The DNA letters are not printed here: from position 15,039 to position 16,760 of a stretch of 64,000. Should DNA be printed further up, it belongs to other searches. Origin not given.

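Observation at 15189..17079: Stand-alone grdC-like + grdA (selenoprotein) gene pair without the rest of a glycine/sarcosine/betaine reductase system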

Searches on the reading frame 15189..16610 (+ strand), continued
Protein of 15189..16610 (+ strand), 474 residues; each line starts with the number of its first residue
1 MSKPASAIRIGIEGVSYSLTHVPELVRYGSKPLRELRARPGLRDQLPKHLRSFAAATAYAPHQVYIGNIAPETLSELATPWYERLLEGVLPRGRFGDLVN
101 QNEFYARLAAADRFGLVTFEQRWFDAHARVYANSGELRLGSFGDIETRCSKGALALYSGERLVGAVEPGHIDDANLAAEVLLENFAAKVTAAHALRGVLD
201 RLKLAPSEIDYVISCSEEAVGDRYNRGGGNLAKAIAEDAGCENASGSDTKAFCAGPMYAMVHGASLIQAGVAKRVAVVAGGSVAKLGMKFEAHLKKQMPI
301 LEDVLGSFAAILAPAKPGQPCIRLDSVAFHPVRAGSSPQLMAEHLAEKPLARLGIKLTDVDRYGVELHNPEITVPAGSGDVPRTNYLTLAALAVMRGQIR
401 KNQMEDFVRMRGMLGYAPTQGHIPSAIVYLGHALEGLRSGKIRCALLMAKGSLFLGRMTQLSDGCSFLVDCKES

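Call 44: find_encoding_contigs(protein=P0051, flank=10000, max_places=3)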
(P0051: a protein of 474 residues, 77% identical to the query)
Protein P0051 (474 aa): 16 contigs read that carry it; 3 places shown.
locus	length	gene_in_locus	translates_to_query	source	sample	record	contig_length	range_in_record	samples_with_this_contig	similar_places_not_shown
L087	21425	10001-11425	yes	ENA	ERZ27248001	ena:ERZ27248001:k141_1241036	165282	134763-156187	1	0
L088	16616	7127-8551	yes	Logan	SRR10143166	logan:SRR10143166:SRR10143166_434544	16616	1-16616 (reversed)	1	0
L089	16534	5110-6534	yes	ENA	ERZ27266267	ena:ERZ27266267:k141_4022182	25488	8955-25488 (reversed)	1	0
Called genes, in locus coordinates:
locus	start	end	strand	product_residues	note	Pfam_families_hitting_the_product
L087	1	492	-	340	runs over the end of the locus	PF03401:TctC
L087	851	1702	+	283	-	PF00903:Glyoxalase (faint)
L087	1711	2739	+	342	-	PF01070:FMN_dh, PF00478:IMPDH, PF01070:FMN_dh, PF05690:ThiG (faint), PF03060:NMO (weak)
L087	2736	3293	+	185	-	PF04011:LemA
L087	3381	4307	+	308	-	PF01435:Peptidase_M48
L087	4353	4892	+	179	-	PF13453:Zn_ribbon_TFIIB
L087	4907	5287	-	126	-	PF01042:Ribonuc_L-PSP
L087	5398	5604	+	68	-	-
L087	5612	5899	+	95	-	PF01844:HNH, PF14279:HNH_5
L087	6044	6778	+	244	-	PF13419:HAD_2 (weak)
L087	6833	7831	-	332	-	PF01544:CorA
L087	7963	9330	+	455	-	PF09594:GT87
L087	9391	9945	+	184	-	PF01661:Macro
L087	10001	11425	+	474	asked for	PF08545:ACP_syn_III (weak), PF19364:DUF5940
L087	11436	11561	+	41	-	PF04723:GRDA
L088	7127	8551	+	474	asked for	PF08545:ACP_syn_III (weak), PF19364:DUF5940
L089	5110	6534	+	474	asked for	PF08545:ACP_syn_III (weak), PF19364:DUF5940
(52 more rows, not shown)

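Call 63: search_protein_families(library=pfam, proteins=[L018:8534-9874:+, L018:13242-14177:+, L079:7986-8459:+, L079:5388-5822:+, L046:11938-12417:+, L046:12285-13214:+, L046:6642-8198:+, L054:2536-3888:-, L077:12860-13975:-, L012:6745-8844:+], max_evalue=0.0001)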
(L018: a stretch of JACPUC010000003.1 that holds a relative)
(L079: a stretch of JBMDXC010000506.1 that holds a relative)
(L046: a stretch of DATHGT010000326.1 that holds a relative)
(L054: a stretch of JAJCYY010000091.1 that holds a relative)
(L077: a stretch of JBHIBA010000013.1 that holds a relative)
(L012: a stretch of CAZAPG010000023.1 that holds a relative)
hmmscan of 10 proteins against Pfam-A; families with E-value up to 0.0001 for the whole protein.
L018:8534-9874:+ (447 aa): 0 families

L018:13242-14177:+ (312 aa): 0 families

L079:7986-8459:+ (158 aa): 1 family
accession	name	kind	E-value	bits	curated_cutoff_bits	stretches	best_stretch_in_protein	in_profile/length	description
PF01878.24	EVE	-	8.2e-59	198.2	23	1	6-152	1-144/145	EVE domain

L079:5388-5822:+ (145 aa): 0 families

L046:11938-12417:+ (160 aa): 0 families

L046:12285-13214:+ (310 aa): 1 family
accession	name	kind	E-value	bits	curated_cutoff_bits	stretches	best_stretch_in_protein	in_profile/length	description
PF13676.11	TIR_2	-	5e-22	79.1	28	1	4-120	1-121/122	TIR domain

L046:6642-8198:+ (519 aa): 1 family
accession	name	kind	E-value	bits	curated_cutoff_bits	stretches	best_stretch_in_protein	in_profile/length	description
PF04909.20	Amidohydro_2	-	2.6e-40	139.4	26.4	1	194-516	1-287/289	Amidohydrolase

L054:2536-3888:- (451 aa): 2 families
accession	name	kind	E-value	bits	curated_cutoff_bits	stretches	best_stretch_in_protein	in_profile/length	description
PF01546.33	Peptidase_M20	-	3.5e-11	43.9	24.6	1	102-395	21-193/206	Peptidase family M20/M25/M40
PF07687.19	M20_dimer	-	2.4e-08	34.3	21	1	213-298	10-95/107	Peptidase dimerisation domain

L077:12860-13975:- (372 aa): 1 family
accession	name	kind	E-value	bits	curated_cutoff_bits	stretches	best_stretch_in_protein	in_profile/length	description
PF00795.27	CN_hydrolase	-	1.1e-45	156.5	23.2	1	9-291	1-255/256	Carbon-nitrogen hydrolase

L012:6745-8844:+ (700 aa): 3 families
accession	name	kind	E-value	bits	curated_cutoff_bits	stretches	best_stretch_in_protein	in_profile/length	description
PF01968.24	Hydantoinase_A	-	2.5e-91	306.4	22.9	1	219-505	1-288/291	Hydantoinase/oxoprolinase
PF05378.19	Hydant_A_N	-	8e-42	143.4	25.2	1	10-198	2-175/176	Hydantoinase/oxoprolinase N-terminal region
PF19278.4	Hydant_A_C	-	2e-34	119.1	21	1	521-692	12-185/193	Hydantoinase/oxoprolinase C-terminal domain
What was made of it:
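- Their neighbours are EVE, TIR, amidohydrolase, M20 peptidase, CN-hydrolase and hydantoinase genes (call 63).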

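Call 69: predict_structure(alignment_id=A3)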
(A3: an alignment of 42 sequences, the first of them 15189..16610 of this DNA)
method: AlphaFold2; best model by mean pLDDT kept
length: 474 residues; sequences in the alignment: 42
mean_pLDDT: 91.5   pTM: 0.92
mean pLDDT of the five models: 91.5, 91.0, 90.3, 89.9, 89.5
residues with pLDDT >= 90: 378; 70-90: 68; 50-70: 19; < 50: 9
segments of 3 or more residues with pLDDT < 50: 1-4, 456-460
pLDDT, mean of each block of 10 residues (from residue 1): 66 98 95 93 92 97 97 94 96 97 95 93 95 82 97 94 95 87 94 98 97 85 65 93 91 89 97 97 92 95 96 95 95 84 95 96 95 93 95 97 97 92 84 96 95 55 91 81
secondary structure, 60 per line:
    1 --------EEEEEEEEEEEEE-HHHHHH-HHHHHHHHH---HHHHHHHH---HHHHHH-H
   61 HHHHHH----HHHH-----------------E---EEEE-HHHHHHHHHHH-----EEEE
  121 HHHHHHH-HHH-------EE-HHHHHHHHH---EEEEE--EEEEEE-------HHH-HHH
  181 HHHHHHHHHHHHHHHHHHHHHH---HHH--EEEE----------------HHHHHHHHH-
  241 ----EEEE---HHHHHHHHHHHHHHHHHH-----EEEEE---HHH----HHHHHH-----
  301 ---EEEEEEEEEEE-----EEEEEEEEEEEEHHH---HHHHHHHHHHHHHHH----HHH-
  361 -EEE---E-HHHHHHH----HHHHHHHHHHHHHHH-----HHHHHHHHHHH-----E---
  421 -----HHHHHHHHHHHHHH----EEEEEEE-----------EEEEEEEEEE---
elements in order: E9-21 H23-28 H30-38 H42-49 H53-58 H60-66 H71-74 E96-99 H101-111 E117-120 H121-127 H142-150 E154-158 E161-166 H178-202 E211-214 H231-239 E245-248 H252-269 E275-279 H290-295 E304-314 E320-331 H338-352 E362-364 H370-376 H381-395 H401-411 H426-439 E444-450 E462-471

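Call 72: fold_search(model_id=the predicted structure, library=pdb)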
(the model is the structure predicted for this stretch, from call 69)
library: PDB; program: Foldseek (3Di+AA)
matches with E <= 10: 1140; with E <= 0.001: 992
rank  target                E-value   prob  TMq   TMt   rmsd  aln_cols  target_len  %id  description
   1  8vd9                  2.7e-12  1.00  0.34  0.50   7.5       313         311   18  Crystal structure of Bacillus subtilis FabHA, beta-ketoacyl carrier protein synthase III (released 2024-02-14)
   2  1tee_A                1.0e-11  1.00  0.37  0.46   8.8       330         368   15  Crystal structure of C205F mutant of PKS18 from Mycobacterium tuberculosis (released 2004-08-03)
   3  3s1z_B                1.9e-11  1.00  0.37  0.52   6.5       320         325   15  Crystal structure of acetamide bound Xanthomonas campestri OleA (released 2012-05-16)
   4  8gqm                  2.0e-11  1.00  0.41  0.50   7.5       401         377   14  Crystal structure of Thiolase complexed with acetyl coenzyme A (released 2024-03-13)
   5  5vxg                  2.3e-11  1.00  0.37  0.51   6.5       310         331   18  Crystal structure of Xanthomonas campestris OleA E117Q bound with Cerulenin (released 2017-10-25)
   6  3s21                  2.4e-11  1.00  0.38  0.52   6.6       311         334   17  Crystal structure of cerulenin bound Xanthomonas campestri OleA (co-crystal) (released 2012-05-09)
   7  3il3                  2.9e-11  1.00  0.36  0.52   9.4       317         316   15  Structure of Haemophilus influenzae FabH (released 2009-08-25)
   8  1zow_A                3.5e-11  1.00  0.36  0.53   7.2       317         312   17  Crystal Structure of S. aureus FabH, beta-ketoacyl carrier protein synthase III (released 2005-08-09)
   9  4e1l_C                4.0e-11  1.00  0.39  0.49   8.4       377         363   16  Crystal structure of Acetoacetyl-CoA thiolase (thlA2) from Clostridium difficile (released 2012-03-21)
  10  1ulq_A                4.6e-11  1.00  0.40  0.46   8.0       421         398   15  Crystal structure of tt0182 from Thermus thermophilus HB8 (released 2004-11-02)
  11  3row_B                4.6e-11  1.00  0.36  0.50   6.8       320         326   16  Crystal Structure of Xanthomonas campestri OleA (released 2012-05-09)
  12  5vxi                  4.9e-11  1.00  0.36  0.49   6.8       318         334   16  Crystal structure of Xanthomonas campestris OleA E117D bound with Cerulenin (released 2017-10-25)
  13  5vxe                  5.2e-11  1.00  0.39  0.54   6.1       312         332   16  Crystal structure of Xanthomonas campestris OleA E117A bound with Cerulenin (released 2017-10-25)
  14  8gqf_D                5.5e-11  1.00  0.40  0.49   6.9       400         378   15  Crystal structure of Thiolase (released 2024-03-13)
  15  5dwz_F                5.5e-11  1.00  0.36  0.47   7.4       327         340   16  Structural and functional characterization of PqsBC, a condensing enzyme in the biosynthesis of the Pseudomonas aerugi (released 2016-02-03)
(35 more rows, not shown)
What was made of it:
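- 15189..16613 (+): grdC-like gene: thiolase-fold beta subunit of protein C, GrdD-less subclass (474 aa). AlphaFold2 model with pLDDT 91.5; Foldseek best hits are FabH, OleA, thiolase and PKS18 at E about 1e-11 (calls 69, 72).
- On Thiolase superfamily: Foldseek hits to FabH, OleA and thiolase at E about 1e-11 (calls 69, 72).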

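Call 77: find_related_loci(query=A4, collection=metagenome_contigs, flank=10000)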
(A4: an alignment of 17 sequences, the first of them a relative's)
Query A4 (427 aa) in metagenome_contigs; peptide patterns used: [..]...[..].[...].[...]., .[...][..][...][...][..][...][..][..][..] (x = any residue, [..] = any of these).
600 stretches matched a pattern (row limit reached: there are more); 436 encode a relative of the query (tblastn E <= 1e-3); the best 80 are kept; 80 distinct loci.
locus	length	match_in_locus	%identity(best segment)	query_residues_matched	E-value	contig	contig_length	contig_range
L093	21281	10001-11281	91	1-427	0e+0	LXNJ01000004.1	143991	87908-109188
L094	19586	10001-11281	83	1-427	0e+0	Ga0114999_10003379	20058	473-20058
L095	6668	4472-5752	81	1-427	0e+0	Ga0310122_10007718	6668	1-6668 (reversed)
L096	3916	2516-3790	80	3-427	0e+0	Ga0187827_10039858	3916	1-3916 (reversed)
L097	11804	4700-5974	80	3-427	0e+0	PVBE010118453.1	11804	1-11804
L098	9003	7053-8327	69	3-427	0e+0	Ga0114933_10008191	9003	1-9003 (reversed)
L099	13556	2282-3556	69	3-427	0e+0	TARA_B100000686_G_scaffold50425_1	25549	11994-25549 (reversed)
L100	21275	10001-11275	68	3-427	0e+0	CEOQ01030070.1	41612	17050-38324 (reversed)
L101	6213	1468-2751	47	3-427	2e-135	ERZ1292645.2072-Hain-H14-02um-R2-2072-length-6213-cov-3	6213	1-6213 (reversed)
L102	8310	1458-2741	48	3-427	1e-134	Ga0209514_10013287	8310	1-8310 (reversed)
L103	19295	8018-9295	48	5-427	3e-134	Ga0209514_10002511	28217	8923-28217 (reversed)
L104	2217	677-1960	47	3-427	2e-140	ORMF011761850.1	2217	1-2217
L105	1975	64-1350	48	3-427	1e-136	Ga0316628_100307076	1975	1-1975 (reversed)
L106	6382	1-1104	51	63-427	1e-123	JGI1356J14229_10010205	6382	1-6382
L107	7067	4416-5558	48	5-385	1e-117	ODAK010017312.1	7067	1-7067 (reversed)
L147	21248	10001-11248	39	3-409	2e-83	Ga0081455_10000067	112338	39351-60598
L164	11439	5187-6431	37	1-413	6e-81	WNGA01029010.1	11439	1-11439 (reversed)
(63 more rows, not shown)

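Call 82: list_cluster_members(proteins=[L147:10001-11305:+, L147:11356-12414:+, L147:2479-3522:-, L164:5193-6476:+, L164:6492-7538:+, L147:12862-13950:+, L147:8644-9711:+, L164:835-1869:+, L164:1869-2861:+, L164:8988-9854:+])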
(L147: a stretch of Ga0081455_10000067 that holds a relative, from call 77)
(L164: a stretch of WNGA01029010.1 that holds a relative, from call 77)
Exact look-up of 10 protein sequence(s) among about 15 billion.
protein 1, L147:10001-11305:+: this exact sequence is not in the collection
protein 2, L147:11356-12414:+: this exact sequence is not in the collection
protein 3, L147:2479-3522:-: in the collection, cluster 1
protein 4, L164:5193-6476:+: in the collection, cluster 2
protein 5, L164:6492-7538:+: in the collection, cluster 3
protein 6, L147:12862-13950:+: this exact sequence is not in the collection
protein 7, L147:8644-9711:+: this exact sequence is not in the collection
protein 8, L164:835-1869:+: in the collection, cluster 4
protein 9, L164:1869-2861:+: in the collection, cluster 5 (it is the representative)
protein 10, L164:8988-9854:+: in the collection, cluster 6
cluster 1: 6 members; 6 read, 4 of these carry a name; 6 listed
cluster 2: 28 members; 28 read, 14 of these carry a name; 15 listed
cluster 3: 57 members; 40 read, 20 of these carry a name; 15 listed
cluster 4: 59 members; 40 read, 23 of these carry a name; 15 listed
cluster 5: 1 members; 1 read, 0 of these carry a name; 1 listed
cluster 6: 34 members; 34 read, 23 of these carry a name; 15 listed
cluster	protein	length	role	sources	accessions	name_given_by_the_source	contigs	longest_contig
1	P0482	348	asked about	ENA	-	-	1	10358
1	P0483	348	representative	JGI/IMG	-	glycine reductase complex component B subunit gamma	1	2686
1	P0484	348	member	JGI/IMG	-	glycine reductase complex component B subunit gamma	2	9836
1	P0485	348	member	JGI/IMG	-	betaine reductase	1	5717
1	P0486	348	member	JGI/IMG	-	betaine reductase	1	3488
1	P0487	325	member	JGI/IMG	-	-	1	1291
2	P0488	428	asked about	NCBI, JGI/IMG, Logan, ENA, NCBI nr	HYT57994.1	MAG TPA: glycine/sarcosine/betaine reductase component B subunit [Verrucomicrobiae ... | glycine/sarcosine/betaine reductase component B subunit [Verrucomicrobiae bacterium]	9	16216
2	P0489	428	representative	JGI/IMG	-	sarcosine reductase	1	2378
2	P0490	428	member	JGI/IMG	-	glycine reductase complex component B subunit alpha and beta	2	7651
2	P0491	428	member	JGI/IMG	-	glycine reductase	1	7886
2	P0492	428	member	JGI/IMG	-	sarcosine reductase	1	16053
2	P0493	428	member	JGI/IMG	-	sarcosine reductase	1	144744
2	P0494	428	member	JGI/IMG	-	glycine reductase complex component B subunit alpha and beta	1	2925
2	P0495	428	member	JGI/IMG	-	glycine reductase complex component B subunit alpha and beta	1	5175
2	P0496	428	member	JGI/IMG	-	glycine reductase complex component B subunit alpha and beta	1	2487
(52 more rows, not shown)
